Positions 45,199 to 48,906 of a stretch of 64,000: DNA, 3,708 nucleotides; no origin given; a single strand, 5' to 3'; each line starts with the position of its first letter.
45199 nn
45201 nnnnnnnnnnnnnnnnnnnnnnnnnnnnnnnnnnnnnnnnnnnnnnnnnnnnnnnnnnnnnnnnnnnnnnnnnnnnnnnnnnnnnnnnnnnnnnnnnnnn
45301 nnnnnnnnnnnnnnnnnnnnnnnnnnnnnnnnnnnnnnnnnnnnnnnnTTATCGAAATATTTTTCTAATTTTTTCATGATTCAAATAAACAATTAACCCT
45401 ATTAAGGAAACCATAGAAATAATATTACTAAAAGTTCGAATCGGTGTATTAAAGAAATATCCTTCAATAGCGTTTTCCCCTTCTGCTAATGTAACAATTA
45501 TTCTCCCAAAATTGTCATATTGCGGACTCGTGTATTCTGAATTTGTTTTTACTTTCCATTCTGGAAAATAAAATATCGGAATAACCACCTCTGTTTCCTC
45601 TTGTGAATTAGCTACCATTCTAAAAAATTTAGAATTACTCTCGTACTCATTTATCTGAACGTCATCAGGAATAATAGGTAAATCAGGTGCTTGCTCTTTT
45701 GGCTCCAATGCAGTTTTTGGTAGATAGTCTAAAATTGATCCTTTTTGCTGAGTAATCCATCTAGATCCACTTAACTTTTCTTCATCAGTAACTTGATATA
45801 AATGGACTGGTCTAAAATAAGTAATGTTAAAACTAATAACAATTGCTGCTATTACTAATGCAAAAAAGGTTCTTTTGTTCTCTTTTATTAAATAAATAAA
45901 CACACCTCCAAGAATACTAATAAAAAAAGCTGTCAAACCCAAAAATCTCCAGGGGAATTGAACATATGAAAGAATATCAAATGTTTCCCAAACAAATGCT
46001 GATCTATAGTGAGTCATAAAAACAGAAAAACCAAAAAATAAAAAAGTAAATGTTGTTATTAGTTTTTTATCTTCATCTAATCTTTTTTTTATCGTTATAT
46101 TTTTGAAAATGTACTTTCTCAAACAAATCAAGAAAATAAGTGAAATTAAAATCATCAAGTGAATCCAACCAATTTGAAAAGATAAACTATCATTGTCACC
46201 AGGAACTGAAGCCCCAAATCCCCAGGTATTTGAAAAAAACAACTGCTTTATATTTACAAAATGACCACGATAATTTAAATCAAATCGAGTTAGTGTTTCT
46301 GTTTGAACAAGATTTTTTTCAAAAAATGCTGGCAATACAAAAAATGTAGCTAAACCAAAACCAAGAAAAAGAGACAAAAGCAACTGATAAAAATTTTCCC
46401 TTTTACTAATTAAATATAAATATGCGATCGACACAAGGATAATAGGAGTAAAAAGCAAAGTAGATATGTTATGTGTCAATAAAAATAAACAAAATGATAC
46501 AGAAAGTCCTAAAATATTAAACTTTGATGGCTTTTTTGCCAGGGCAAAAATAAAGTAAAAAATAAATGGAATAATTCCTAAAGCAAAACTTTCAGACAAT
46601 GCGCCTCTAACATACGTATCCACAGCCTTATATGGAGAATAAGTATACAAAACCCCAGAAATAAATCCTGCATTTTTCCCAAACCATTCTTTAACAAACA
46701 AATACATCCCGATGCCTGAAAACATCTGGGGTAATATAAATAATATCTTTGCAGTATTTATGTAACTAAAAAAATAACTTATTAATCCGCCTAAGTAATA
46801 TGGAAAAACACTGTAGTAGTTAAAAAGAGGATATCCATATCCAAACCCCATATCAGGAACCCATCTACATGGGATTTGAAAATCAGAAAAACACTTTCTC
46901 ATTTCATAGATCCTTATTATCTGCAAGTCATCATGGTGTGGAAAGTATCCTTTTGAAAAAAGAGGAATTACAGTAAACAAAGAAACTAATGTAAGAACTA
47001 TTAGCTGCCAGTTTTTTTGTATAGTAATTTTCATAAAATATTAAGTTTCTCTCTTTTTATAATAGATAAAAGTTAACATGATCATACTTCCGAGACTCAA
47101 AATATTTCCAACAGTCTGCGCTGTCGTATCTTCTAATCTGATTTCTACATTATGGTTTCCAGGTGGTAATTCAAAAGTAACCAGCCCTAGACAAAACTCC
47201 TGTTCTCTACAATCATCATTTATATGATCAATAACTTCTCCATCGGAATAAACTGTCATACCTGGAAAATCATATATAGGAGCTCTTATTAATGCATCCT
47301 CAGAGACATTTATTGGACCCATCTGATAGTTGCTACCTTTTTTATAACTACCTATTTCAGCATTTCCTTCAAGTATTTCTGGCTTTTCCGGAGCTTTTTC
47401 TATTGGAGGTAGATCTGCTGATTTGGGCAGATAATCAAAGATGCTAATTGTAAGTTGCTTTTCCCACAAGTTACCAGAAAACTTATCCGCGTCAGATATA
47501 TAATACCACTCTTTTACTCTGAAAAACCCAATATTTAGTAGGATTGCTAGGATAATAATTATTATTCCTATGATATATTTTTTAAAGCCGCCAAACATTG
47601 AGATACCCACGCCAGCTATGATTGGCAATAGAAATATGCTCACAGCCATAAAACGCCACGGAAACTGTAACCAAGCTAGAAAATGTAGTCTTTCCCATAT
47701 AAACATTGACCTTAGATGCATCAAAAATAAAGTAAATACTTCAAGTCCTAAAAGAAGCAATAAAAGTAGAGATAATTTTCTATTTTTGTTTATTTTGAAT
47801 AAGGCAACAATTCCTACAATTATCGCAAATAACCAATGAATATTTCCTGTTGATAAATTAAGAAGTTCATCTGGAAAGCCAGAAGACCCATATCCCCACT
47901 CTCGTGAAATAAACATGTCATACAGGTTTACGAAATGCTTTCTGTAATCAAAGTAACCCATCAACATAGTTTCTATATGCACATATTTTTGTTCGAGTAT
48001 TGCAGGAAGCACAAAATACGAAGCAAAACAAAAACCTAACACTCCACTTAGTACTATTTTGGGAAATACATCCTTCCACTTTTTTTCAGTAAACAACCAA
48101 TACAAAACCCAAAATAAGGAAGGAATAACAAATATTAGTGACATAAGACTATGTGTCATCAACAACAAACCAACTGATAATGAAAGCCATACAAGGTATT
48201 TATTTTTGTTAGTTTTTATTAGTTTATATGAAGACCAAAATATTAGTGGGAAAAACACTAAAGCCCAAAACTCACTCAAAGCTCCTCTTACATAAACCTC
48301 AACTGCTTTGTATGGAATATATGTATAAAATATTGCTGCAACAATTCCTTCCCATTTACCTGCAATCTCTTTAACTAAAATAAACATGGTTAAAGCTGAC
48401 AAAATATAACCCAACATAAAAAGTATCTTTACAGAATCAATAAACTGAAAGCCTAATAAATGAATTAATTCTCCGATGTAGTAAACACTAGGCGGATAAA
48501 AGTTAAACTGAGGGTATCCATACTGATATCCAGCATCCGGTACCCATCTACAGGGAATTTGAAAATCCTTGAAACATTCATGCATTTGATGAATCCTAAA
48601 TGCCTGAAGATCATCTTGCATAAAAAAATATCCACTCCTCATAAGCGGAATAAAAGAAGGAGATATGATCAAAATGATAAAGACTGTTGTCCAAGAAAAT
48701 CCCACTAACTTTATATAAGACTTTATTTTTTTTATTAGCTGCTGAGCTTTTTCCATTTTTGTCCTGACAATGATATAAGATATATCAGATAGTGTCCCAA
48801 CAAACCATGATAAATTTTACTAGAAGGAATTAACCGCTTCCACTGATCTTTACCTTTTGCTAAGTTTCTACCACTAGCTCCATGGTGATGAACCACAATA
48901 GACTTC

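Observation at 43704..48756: Tandem trio of YfhO-like membrane proteins with C-terminal FPGW domain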

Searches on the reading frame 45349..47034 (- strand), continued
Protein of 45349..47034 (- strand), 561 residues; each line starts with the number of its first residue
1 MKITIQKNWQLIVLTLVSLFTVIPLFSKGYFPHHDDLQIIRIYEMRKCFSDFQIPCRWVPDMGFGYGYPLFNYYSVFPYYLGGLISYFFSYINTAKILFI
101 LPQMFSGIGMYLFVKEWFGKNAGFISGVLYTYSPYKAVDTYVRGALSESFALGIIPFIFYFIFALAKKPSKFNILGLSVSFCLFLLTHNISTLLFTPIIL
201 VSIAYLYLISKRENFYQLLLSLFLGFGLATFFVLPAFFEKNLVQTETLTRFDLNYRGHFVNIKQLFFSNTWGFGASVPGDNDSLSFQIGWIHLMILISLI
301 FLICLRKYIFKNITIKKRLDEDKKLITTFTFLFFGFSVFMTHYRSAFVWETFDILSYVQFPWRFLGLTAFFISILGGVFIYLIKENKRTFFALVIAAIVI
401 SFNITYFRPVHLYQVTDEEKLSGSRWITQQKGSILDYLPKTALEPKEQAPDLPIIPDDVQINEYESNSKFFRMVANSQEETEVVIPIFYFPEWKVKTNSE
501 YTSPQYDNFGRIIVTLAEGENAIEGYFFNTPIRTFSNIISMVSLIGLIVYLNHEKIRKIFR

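Call 25: predict_structure(alignment_id=A2)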
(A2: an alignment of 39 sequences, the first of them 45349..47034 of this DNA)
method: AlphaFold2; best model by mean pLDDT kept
length: 561 residues; sequences in the alignment: 39
mean_pLDDT: 86.5   pTM: 0.90
mean pLDDT of the five models: 86.5, 85.8, 85.5, 84.4, 84.1
residues with pLDDT >= 90: 277; 70-90: 225; 50-70: 54; < 50: 5
segments of 3 or more residues with pLDDT < 50: 313-316
pLDDT, mean of each block of 10 residues (from residue 1): 86 94 90 79 88 79 69 76 96 95 95 96 97 88 87 97 93 96 93 94 90 92 97 88 71 75 77 58 70 84 71 58 90 95 91 85 92 96 93 95 85 86 82 73 84 88 88 92 91 86 87 92 91 94 95 74 65
secondary structure, 60 per line:
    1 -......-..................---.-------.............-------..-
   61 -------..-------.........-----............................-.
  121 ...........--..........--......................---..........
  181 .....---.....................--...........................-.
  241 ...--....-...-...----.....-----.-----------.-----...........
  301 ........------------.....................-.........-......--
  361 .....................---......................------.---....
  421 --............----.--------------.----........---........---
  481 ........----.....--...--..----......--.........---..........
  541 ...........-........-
elements in order: H2-7 H9-26 H38-50 H77-85 H91-118 H120-131 H134-143 H146-167 H171-185 H189-209 H212-238 H246-249 H262-266 H290-308 H321-341 H343-351 H353-358 H361-381 H385-406 H417-420 H423-434 E459-466 E470-477 E481-488 E493-497 E500-502 E511-516 E519-527 H531-551 H553-560

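Call 27: fold_search(model_id=the predicted structure, library=pdb)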
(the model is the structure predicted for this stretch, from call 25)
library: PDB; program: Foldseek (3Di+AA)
matches with E <= 10: 307; with E <= 0.001: 18
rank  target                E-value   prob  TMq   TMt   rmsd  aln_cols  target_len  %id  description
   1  7e9s_A                2.2e-05  1.00  0.40  0.27  19.4       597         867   12  Archaeal oligosaccharyltransferase AglB from Archaeoglobus fulgidus in complex with an inhibitory peptide and a dolich (released 2021-09-08)
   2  3wak                  2.8e-05  1.00  0.39  0.27  19.1       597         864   13  Crystal structure of the Archaeoglobus fulgidus oligosaccharyltransferase (O29867_ARCFU) in the apo form (released 2013-10-30)
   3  3waj                  1.4e-04  1.00  0.39  0.29  17.5       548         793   12  Crystal structure of the Archaeoglobus fulgidus oligosaccharyltransferase (O29867_ARCFU) complex with Zn and sulfate (released 2013-10-30)
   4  6ezn_F                1.5e-04  1.00  0.38  0.34  15.0       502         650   12  Cryo-EM structure of the yeast oligosaccharyltransferase (OST) complex (released 2018-01-17)
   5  6s7o_A                1.5e-04  1.00  0.39  0.34  18.2       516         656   12  Cryo-EM structure of human oligosaccharyltransferase complex OST-A (released 2019-12-18)
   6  5gmy_A                1.5e-04  1.00  0.39  0.27  17.9       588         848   13  Crystal structure of the Archaeoglobus fulgidus oligosaccharyltransferase (O29867_ARCFU) tethered with an acceptor pep (released 2017-02-01)
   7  8age_A                1.8e-04  1.00  0.37  0.32  18.2       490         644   12  Structure of yeast oligosaccharylransferase complex with acceptor peptide bound (released 2022-12-07)
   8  8pn9_A                2.5e-04  1.00  0.45  0.39  11.7       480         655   13  Structure of human oligosaccharyltransferase OST-A complex bound to NGI-1 (released 2024-05-08)
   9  8b6l_I                2.6e-04  1.00  0.41  0.34  19.9       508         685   14  Subtomogram average of the human Sec61-TRAP-OSTA-translocon (released 2022-12-07)
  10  8agb_A                3.1e-04  1.00  0.37  0.34  16.0       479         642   12  Structure of yeast oligosaccharylransferase complex with lipid-linked oligosaccharide bound (released 2022-12-07)
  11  9n9j_I                3.2e-04  1.00  0.40  0.33  19.8       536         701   14  Structure of a GRP94 folding intermediate engaged with a CCDC134- and FKBP11-bound secretory translocon (released 2025-11-19)
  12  5f15                  3.7e-04  1.00  0.38  0.39   8.7       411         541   13  Crystal Structure of ArnT from Cupriavidus metallidurans bound to Undecaprenyl phosphate (released 2016-02-17)
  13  7oci_F                3.9e-04  1.00  0.37  0.33  16.8       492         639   12  Cryo-EM structure of yeast Ost6p containing oligosaccharyltransferase complex (released 2022-02-16)
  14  6ftg_5                4.4e-04  1.00  0.41  0.36  14.7       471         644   13  Subtomogram average of OST-containing ribosome-translocon complexes from canine rough microsomal membranes (released 2018-03-21)
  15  6w98_A                6.0e-04  1.00  0.47  0.22   5.5       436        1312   12  Single-Particle Cryo-EM Structure of Arabinofuranosyltransferase AftD from Mycobacteria (released 2020-05-13)
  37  7bvc_A                1.8e-01  0.16  0.21  0.13  23.4       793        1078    9  Cryo-EM structure of Mycobacterium smegmatis arabinosyltransferase EmbA-EmbB-AcpM2 in complex with ethambutol (released 2020-04-29)
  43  7bvc_B                3.6e-01  0.51  0.35  0.21  21.8       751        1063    9  Cryo-EM structure of Mycobacterium smegmatis arabinosyltransferase EmbA-EmbB-AcpM2 in complex with ethambutol (released 2020-04-29)
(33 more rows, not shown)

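Call 45: search_protein_families(library=pfam, proteins=[L007:3562-5928:+], max_evalue=0.1)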
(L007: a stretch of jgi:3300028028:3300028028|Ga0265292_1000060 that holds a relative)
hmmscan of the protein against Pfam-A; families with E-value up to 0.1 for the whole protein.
L007:3562-5928:+ (788 aa): 1 family
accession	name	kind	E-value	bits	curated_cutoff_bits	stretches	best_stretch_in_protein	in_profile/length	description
PF09586.16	YfhO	-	1.1e-29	103.8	28.5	2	67-645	25-595/835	Bacterial membrane protein YfhO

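Call 55: list_cluster_members(proteins=[window:45349-47034:-, window:43704-45377:-, window:47041-48756:-])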
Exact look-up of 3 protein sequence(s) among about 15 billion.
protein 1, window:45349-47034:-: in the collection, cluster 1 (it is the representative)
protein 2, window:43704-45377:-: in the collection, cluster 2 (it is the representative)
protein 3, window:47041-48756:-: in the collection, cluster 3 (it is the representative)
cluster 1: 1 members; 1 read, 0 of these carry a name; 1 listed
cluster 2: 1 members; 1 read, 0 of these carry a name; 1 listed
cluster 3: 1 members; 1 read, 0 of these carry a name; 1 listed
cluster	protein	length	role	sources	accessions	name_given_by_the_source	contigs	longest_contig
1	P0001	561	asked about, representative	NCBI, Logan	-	-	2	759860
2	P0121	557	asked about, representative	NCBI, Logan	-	-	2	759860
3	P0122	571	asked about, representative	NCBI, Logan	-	-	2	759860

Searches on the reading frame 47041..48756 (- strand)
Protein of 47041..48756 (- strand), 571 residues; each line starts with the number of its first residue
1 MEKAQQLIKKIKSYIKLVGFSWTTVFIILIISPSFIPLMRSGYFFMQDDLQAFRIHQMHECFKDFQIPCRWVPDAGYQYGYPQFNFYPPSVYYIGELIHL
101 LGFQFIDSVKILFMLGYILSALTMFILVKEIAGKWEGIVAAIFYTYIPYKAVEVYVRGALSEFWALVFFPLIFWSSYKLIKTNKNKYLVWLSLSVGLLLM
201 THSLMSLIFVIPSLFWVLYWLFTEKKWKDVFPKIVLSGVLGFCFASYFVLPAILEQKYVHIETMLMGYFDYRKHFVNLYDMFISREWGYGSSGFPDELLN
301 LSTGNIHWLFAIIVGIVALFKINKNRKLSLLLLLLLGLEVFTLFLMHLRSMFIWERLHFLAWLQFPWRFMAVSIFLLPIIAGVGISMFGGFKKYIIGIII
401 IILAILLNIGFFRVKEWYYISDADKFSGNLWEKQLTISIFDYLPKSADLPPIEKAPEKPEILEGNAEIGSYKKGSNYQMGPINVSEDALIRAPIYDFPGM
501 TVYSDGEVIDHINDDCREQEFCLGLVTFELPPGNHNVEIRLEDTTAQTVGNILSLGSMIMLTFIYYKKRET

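Call 3: search_protein_families(library=pfam, proteins=[window:47041-48756:-], max_evalue=0.1)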
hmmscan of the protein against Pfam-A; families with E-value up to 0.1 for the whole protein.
window:47041-48756:- (571 aa): 3 families
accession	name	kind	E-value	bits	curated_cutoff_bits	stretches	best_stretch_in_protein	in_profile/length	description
PF13231.12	PMT_2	-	7.6e-07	29.9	26.1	1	88-244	3-154/160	Dolichyl-phosphate-mannose-protein mannosyltransferase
PF10131.15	PTPS_related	-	2.1e-06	26.9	26.4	1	84-407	1-300/621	6-pyruvoyl-tetrahydropterin synthase related domain; membrane protein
PF13273.12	DUF4064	-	0.00042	20.9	32.1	1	306-338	65-97/102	Protein of unknown function (DUF4064)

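Call 4: search_protein_families(library=ncbifam, proteins=[window:47041-48756:-], max_evalue=0.1)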
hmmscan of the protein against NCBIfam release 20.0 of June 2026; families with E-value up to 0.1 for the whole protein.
window:47041-48756:- (571 aa): 0 families

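Call 35: search_protein_families(library=pfam, alignment_id=A3, max_evalue=1)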
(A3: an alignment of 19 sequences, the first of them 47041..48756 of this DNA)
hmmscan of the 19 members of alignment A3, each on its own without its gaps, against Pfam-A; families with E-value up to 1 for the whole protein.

A. member 1, window:47041-48756:- (571 aa): 3 families
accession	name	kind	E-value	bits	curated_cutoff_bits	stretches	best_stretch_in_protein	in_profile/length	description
PF13231.12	PMT_2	-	7.6e-07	29.9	26.1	1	88-244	3-154/160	Dolichyl-phosphate-mannose-protein mannosyltransferase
PF10131.15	PTPS_related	-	2.1e-06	26.9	26.4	1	84-407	1-300/621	6-pyruvoyl-tetrahydropterin synthase related domain; membrane protein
PF13273.12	DUF4064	-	0.00042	20.9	32.1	1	306-338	65-97/102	Protein of unknown function (DUF4064)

B. families by the number of members that match (of 19 scanned): 13 families
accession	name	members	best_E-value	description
PF10131.15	PTPS_related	16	3.1e-13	6-pyruvoyl-tetrahydropterin synthase related domain; membrane protein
PF13231.12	PMT_2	8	3.4e-07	Dolichyl-phosphate-mannose-protein mannosyltransferase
PF09586.16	YfhO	3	3.4e-05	Bacterial membrane protein YfhO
PF20176.3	DUF6541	1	2.8e-05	Family of unknown function (DUF6541)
PF13273.12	DUF4064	1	0.00042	Protein of unknown function (DUF4064)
PF04932.20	Wzy_C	1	0.0014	O-Antigen ligase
PF02516.20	STT3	1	0.0019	Oligosaccharyl transferase STT3, N-terminal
PF01891.21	CbiM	1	0.0078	Cobalt uptake substrate-specific transmembrane region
PF24377.1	DUF7533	1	0.096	Family of unknown function (DUF7533)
PF23874.1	Phage_Hfq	1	0.16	Hfq-like protein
PF20125.4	DUF6515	1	0.2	Family of unknown function (DUF6515)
PF03707.21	MHYT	1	0.44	Bacterial signalling protein N terminal repeat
PF11847.13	GT-C_AftD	1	0.69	Alpha-(1->3)-arabinofuranosyltransferase, N-terminal GT-C domain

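Call 46: find_related_loci(query=A3, collection=genome_contigs, flank=6000)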
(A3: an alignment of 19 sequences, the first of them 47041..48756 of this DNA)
Query A3 (571 aa) in genome_contigs; peptide patterns used: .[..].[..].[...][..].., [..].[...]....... (x = any residue, [..] = any of these).
599 stretches matched a pattern (row limit reached: there are more); 549 encode a relative of the query (tblastn E <= 1e-3); the best 80 are kept; 80 distinct loci.
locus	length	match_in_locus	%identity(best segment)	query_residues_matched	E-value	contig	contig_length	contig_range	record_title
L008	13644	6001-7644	57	24-570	0e+0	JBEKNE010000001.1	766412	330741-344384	MAG: Candidatus Microgenomates bacterium isolate SPRUCE 40 SPRUCE_40_1, whole genome shotgun sequence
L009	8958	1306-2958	58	24-570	0e+0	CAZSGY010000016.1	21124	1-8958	MAG TPA_asm: uncultured Gammaproteobacteria bacterium isolate binchicken_co169_197 genome assembly, contig: k99_205088,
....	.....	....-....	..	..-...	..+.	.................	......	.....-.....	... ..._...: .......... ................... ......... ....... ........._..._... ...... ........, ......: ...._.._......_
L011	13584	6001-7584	58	25-554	0e+0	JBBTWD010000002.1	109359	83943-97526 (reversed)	MAG: Patescibacteria group bacterium isolate H43-bin018_1 H43_bin018_1_000000000002, whole genome shotgun sequence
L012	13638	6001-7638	57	26-570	0e+0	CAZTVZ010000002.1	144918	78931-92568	MAG TPA_asm: uncultured Gammaproteobacteria bacterium isolate binchicken_co27_378 genome assembly, contig: NODE_144_leng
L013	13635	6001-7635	57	33-569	0e+0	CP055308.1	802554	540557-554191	MAG: Candidatus Woesebacteria bacterium isolate Ch104a chromosome, complete genome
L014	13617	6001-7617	55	32-570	0e+0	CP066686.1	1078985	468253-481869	MAG: Candidatus Woesebacteria bacterium isolate NC_groundwater_442_Ag_B-0.1um_40_41 chromosome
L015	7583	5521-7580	58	15-551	0e+0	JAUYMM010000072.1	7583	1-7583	MAG: Candidatus Woesebacteria bacterium isolate C24_metabat.bin.86_sub C24_k141_1108175, whole genome shotgun sequence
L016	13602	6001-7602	56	14-551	0e+0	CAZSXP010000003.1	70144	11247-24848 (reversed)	MAG TPA_asm: uncultured Gammaproteobacteria bacterium isolate SRP062349_co2_93 genome assembly, contig: NODE_246_length_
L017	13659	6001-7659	56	9-571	0e+0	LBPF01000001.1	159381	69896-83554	MAG: Candidatus Woesebacteria bacterium GW2011_GWB1_33_38 UR44_C0001, whole genome shotgun sequence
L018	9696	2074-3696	55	31-568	0e+0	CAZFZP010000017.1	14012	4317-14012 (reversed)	MAG TPA_asm: uncultured Gammaproteobacteria bacterium isolate SRP050083_co3_227 genome assembly, contig: NODE_3524_lengt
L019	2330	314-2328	53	27-561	0e+0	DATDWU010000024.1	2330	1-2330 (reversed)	MAG TPA_asm: Patescibacteria group bacterium isolate SMAG_U8120 k141_2116159, whole genome shotgun sequence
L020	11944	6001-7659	55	25-570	0e+0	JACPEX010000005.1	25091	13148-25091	MAG: Candidatus Daviesbacteria bacterium isolate NC_groundwater_346_Ag_B-0.1um_38_13 GD18-4_B1_scaffold_76857, whole gen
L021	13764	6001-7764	51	3-570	0e+0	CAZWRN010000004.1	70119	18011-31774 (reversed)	MAG TPA_asm: uncultured Gammaproteobacteria bacterium isolate binchicken_co105_146 genome assembly, contig: NODE_418_len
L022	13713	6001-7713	50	6-570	0e+0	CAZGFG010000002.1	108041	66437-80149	MAG TPA_asm: uncultured Gammaproteobacteria bacterium isolate binchicken_co125_1135 genome assembly, contig: NODE_384_le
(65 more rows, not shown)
